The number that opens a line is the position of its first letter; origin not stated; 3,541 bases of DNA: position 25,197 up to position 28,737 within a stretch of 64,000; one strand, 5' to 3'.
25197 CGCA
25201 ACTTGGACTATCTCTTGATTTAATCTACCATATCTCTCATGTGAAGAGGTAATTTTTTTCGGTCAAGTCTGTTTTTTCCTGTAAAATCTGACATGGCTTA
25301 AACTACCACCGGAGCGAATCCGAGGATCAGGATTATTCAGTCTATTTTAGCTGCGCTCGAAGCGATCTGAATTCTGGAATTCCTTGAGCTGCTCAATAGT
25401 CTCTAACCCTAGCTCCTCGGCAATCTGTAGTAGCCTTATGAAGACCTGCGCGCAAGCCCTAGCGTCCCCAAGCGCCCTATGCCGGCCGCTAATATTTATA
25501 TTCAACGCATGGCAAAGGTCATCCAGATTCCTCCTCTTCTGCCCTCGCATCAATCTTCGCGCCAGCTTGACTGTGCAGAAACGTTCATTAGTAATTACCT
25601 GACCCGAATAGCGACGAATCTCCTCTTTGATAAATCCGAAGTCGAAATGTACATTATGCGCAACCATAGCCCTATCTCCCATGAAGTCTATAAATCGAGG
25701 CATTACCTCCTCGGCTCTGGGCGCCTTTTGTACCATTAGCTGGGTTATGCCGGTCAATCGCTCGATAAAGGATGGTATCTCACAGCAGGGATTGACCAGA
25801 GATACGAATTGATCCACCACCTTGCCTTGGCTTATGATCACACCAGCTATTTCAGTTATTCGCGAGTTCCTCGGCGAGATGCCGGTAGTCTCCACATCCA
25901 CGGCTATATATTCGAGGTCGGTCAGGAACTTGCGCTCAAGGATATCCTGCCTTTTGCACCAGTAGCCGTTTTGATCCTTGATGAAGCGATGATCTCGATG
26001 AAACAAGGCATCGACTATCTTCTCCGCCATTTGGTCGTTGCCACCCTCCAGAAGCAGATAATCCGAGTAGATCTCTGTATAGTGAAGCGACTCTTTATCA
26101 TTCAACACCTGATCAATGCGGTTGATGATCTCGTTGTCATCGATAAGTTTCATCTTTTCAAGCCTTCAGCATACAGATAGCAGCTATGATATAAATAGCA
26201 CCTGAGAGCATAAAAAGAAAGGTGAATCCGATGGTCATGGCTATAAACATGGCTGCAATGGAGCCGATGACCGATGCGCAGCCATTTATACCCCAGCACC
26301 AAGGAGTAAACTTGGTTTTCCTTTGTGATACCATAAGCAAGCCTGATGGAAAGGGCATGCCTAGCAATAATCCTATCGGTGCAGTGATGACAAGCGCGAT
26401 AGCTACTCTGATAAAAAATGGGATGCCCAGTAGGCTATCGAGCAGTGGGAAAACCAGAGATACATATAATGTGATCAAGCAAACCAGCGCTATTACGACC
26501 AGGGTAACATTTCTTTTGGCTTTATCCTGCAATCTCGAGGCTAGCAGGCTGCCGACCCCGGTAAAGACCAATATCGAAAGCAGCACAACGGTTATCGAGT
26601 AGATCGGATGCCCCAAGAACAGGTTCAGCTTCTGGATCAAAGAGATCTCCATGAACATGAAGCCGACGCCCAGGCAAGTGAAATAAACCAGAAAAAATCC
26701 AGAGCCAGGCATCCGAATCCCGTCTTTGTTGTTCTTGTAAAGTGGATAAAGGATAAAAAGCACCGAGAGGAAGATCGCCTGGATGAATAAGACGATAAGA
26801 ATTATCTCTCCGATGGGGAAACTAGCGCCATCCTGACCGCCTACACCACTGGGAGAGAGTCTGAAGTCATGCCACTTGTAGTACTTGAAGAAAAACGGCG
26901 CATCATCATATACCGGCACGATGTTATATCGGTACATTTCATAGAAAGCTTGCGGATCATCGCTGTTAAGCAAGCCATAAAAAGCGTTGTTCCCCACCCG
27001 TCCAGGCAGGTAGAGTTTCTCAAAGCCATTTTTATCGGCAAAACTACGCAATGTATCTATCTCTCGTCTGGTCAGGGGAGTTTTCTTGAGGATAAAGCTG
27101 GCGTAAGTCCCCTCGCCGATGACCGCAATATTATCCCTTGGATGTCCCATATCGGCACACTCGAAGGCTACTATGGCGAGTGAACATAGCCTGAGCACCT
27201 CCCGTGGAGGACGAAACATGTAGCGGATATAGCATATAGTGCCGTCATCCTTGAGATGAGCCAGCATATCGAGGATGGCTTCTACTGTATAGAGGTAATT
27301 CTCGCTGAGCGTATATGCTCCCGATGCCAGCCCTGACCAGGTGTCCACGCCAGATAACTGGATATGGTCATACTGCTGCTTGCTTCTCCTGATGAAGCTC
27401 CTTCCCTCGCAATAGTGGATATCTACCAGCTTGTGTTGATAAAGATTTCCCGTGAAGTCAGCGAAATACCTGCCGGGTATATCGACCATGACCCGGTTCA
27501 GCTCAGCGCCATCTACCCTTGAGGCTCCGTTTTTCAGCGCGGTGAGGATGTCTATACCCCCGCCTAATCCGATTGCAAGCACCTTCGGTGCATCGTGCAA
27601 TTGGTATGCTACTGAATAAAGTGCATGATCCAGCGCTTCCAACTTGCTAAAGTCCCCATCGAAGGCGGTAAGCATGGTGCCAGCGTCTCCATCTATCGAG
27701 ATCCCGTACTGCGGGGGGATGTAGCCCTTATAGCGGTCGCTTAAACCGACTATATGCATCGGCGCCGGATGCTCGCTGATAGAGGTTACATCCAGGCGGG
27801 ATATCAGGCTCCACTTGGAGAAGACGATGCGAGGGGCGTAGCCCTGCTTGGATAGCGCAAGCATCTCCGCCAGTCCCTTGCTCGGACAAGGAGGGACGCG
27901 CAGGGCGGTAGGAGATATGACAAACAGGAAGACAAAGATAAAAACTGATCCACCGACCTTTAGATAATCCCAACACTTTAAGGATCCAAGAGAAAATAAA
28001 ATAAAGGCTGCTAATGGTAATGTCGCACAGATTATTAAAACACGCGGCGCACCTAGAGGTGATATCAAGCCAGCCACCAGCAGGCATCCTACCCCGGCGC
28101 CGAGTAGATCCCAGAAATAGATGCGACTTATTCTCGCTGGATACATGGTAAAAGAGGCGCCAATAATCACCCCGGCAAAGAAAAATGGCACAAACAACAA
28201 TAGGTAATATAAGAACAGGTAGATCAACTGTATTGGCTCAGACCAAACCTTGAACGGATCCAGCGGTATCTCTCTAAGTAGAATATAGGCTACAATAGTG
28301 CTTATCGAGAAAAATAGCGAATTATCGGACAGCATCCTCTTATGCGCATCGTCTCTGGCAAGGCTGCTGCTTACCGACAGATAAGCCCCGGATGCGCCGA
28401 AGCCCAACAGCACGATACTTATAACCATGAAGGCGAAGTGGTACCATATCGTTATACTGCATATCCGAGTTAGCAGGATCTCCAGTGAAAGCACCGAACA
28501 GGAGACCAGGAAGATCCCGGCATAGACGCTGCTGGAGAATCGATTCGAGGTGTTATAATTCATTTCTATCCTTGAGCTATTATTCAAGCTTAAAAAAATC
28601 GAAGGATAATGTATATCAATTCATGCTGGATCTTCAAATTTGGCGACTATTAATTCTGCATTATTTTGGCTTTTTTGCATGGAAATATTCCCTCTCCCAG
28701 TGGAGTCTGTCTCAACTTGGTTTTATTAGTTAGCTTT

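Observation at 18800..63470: Window-wide enrichment: four radical SAM, five GT-A/GT-B glycosyltransferases, three GT-C-like membrane proteins, two epimerases, two phosphodiesterases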

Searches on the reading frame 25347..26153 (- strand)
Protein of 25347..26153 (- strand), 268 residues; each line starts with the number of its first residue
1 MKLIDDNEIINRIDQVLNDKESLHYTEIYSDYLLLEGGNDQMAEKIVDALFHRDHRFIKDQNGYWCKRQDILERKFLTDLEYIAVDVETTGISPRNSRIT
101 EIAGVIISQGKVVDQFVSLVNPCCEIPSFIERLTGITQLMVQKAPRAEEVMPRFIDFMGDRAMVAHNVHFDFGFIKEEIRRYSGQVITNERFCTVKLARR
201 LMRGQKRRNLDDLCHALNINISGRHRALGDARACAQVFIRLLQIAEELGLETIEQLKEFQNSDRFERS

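Call 3: search_protein_families(library=pfam, proteins=[window:25347-26153:-])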
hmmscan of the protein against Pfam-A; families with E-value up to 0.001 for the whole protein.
window:25347-26153:- (268 aa): 3 families
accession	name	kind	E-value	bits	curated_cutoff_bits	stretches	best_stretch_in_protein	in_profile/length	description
PF00929.31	RNase_T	-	1e-37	130.6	24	1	83-238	1-164/164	Exonuclease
PF16473.11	Rv2179c-like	-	1.2e-05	25.6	27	1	82-238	2-173/177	3'-5' exoribonuclease Rv2179c-like domain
PF01612.26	DNA_pol_A_exo1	-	0.00015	22.1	23.6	0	151-218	65-128/173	3'-5' exonuclease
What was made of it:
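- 25347..26153 (-): DEDD/RNase T-type 3'-5' exonuclease. A housekeeping interruption, 4 bp downstream of 26158-28587. PF00929 130.6 bits (call 3).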

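Call 88: search_protein_families(library=ncbifam, max_evalue=0.00001, proteins=[window:25347-26153:-])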
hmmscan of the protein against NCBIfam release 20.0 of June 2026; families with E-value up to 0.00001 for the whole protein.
window:25347-26153:- (268 aa): 28 families (the best 25 are shown)
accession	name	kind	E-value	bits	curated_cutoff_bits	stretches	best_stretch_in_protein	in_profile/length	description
NF005906.0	PRK07883.1-4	equivalog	1.6e-64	218.2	495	1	77-262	3-189/563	DEDD exonuclease domain-containing protein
NF005907.0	PRK07883.1-5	equivalog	5.8e-52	176.9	454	1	77-262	25-212/584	DEDD exonuclease domain-containing protein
NF001688.0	PRK00448.1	equivalog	1.3e-48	165.5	873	1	49-265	396-609/1445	PolC-type DNA polymerase III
NF005981.0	PRK08074.1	equivalog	2.1e-48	165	789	1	81-261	4-185/931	ATP-dependent DNA helicase DinG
NF005905.0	PRK07883.1-3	equivalog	8.8e-46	156.7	508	1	77-259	21-205/581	DEDD exonuclease domain-containing protein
NF006316.0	PRK08517.1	equivalog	6.7e-44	150.2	247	1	76-263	66-250/270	3'-5' exonuclease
TIGR01405.1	polC_Gram_pos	equivalog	1.2e-43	149.1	1043.45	1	73-264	183-374/1211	DNA polymerase III subunit alpha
TIGR01407.1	dinG_rel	hypoth_equivalog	4.6e-43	147.6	547.7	1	82-264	2-184/889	putative DnaQ family exonuclease/DinG family helicase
NF005289.0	PRK06807.1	equivalog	9.6e-41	140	335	1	80-247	8-174/313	3'-5' exonuclease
NF005836.0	PRK07740.1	equivalog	4.8e-40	137.5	261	1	67-256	47-237/244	hypothetical protein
NF005904.0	PRK07883.1-2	equivalog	1.9e-36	125.5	969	1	78-260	28-212/584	DEDD exonuclease domain-containing protein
NF005903.0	PRK07883.1-1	equivalog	9.8e-34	116.8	1038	1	76-259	36-227/642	DEDD exonuclease domain-containing protein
NF004719.0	PRK06063.1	equivalog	2e-32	112.4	389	1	80-250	16-185/331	DEDDh family exonuclease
NF005569.0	PRK07246.1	equivalog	3.9e-31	108.1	794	1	81-266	8-191/820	bifunctional DnaQ family exonuclease/ATP-dependent helicase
TIGR01406.1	dnaQ_proteo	equivalog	1.2e-29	103.6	222.7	1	83-254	3-181/231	DNA polymerase III subunit epsilon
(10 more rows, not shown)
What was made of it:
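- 25347..26153 (-): NCBIfam names it DEDD exonuclease / DnaQ-like (call 88).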

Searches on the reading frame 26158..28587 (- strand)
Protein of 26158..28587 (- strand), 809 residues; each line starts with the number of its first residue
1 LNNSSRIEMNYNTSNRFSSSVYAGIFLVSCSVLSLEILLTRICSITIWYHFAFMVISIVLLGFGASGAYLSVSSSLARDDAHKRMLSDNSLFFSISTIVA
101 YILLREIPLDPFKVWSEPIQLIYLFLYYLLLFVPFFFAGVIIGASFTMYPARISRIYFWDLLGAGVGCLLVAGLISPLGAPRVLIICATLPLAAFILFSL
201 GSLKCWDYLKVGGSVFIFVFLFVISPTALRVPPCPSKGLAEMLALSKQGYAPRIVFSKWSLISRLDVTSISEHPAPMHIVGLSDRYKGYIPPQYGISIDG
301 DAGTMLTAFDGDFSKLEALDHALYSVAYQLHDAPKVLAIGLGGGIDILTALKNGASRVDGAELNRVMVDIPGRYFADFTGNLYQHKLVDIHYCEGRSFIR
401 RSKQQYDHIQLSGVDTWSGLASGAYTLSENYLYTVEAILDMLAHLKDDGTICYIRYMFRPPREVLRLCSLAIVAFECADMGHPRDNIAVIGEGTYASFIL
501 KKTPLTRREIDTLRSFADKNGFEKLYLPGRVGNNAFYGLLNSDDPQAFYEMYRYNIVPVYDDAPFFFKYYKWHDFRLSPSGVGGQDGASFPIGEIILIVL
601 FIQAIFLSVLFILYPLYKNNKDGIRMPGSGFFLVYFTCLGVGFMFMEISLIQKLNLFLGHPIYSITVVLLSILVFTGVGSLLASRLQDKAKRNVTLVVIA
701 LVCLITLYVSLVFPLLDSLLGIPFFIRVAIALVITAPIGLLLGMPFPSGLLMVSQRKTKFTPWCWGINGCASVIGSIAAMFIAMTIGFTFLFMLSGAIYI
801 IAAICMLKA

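Call 3: search_protein_families(library=pfam, proteins=[window:26158-28587:-])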
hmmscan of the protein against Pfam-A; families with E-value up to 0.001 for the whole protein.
window:26158-28587:- (809 aa): 0 families

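Call 12: search_protein_families(library=pfam, max_evalue=5, proteins=[window:26158-28587:-])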
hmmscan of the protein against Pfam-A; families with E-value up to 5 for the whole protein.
window:26158-28587:- (809 aa): 2 families
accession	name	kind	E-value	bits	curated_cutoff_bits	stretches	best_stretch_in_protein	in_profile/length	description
PF01564.23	Spermine_synth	-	0.0016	18.5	22.9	1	329-452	14-129/186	Spermine/spermidine synthase domain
PF10935.13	DUF2637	-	0.24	11.7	22.8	1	133-201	39-109/161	Protein of unknown function (DUF2637)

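Call 13: search_protein_families(library=ncbifam, max_evalue=0.01, proteins=[window:26158-28587:-])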
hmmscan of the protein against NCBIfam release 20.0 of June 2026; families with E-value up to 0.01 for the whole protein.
window:26158-28587:- (809 aa): 2 families
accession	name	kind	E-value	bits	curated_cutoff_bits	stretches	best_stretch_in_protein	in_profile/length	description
NF002010.0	PRK00811.1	equivalog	3.2e-06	26.6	260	1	324-416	69-163/287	polyamine aminopropyltransferase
TIGR00417.1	speE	equivalog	0.0008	18.7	249.55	1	326-415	65-155/271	spermidine synthase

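Call 17: search_solved_structures(query=window:26158-28587:-, max_evalue=1)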
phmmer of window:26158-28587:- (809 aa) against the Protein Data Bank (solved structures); distinct sequences matched with E-value up to 1: 6.
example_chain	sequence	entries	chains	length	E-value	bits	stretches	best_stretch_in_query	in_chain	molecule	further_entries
1inl_A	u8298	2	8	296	0.019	16.4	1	292-431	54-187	Spermidine synthase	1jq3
2b2c_A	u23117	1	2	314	0.045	15.1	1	312-415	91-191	spermidine synthase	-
6o64_A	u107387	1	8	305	0.19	13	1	330-412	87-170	Spermidine synthase 2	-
6o65_A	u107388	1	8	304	0.3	12.4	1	331-412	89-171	Spermidine synthase 1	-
1xj5_A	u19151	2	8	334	0.35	12.2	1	331-412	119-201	Spermidine synthase 1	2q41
6o63_A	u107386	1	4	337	0.36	12.1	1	331-412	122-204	Spermidine synthase 1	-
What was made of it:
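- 26158..28587 (-): 809-aa membrane protein with a central spermidine-synthase-like domain. Not GT-C. PDB spermidine synthases match weakly (calls 12, 13, 17).
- Checked: 26158-28587 is a membrane protein with a spermidine-synthase-like domain (calls 12, 13, 17).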
